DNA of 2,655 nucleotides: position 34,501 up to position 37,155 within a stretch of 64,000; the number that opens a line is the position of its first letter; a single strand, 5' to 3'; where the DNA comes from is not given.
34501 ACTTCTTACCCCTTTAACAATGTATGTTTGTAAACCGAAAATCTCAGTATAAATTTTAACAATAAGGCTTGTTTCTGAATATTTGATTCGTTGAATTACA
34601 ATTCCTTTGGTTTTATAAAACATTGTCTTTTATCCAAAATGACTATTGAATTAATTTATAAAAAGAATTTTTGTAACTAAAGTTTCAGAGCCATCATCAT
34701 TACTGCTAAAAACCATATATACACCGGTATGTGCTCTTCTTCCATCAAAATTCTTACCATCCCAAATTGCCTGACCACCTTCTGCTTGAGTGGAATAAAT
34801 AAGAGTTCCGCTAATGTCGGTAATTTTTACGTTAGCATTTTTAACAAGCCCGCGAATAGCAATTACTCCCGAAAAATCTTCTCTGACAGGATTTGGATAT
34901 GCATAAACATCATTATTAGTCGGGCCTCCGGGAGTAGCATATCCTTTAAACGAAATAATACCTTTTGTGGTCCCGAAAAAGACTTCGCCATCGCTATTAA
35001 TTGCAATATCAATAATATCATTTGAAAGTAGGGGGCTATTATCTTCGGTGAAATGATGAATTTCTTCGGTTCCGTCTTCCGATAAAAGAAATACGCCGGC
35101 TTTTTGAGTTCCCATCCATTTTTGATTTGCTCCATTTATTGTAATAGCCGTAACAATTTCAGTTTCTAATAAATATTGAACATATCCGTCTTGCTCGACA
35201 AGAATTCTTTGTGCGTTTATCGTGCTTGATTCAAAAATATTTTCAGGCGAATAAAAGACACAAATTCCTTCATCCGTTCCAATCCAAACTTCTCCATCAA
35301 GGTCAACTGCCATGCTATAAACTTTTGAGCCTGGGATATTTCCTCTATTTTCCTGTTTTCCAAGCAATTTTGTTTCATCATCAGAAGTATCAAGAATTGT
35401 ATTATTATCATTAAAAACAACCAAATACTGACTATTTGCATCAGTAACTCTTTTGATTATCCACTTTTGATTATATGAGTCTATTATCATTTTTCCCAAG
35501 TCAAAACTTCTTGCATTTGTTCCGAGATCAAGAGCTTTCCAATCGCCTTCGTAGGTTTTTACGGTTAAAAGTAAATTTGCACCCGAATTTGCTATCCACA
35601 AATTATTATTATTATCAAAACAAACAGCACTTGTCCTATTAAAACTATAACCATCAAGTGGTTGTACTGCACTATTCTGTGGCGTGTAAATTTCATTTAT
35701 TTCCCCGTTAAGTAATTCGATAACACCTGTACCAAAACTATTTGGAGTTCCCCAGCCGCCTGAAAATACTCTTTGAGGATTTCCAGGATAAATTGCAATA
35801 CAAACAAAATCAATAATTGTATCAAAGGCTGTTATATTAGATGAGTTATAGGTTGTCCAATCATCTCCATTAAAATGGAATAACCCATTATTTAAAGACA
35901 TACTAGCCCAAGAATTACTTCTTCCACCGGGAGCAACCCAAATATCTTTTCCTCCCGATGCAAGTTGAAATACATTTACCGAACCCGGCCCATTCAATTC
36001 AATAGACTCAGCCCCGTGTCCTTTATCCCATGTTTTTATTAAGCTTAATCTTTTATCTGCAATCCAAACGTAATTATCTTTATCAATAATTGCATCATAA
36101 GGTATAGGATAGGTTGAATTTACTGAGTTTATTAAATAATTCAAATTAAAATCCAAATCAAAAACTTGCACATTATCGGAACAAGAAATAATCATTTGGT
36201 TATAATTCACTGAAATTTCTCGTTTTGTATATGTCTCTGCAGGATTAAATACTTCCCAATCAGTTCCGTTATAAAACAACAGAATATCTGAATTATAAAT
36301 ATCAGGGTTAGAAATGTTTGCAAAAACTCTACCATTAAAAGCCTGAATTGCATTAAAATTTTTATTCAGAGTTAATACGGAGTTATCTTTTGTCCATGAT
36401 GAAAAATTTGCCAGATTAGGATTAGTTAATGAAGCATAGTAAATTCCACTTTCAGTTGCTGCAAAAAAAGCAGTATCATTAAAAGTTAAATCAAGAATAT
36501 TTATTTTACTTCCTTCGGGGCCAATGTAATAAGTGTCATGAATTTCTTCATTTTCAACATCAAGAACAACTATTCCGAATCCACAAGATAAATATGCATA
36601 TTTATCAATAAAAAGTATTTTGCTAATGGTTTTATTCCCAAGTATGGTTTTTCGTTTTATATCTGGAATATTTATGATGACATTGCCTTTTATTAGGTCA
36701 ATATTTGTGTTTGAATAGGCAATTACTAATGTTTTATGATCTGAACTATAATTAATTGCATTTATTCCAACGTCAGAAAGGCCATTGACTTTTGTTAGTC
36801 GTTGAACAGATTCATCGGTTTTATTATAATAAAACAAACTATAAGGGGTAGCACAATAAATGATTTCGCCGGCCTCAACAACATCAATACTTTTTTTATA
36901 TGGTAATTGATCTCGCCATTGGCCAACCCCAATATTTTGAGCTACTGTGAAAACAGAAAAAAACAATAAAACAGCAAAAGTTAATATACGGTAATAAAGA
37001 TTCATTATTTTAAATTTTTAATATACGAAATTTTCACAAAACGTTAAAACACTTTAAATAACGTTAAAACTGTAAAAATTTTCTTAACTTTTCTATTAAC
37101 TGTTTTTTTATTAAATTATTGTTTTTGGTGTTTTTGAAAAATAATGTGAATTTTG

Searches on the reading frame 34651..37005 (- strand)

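Call 70: search_protein_families(library=pfam, proteins=[window:34651-37005:-], max_evalue=0.000001)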
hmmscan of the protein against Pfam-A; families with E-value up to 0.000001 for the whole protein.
window:34651-37005:- (784 aa): 2 families
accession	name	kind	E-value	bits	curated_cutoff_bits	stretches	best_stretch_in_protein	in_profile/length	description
PF21544.3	PorZ_N_b_propeller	-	6.1e-44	150.5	27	1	49-205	1-154/154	TSS9, PorZ, N-terminal beta-propeller domain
PF07494.17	Reg_prop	-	2.5e-10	39.7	20.4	0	453-474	2-23/24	Two component regulator propeller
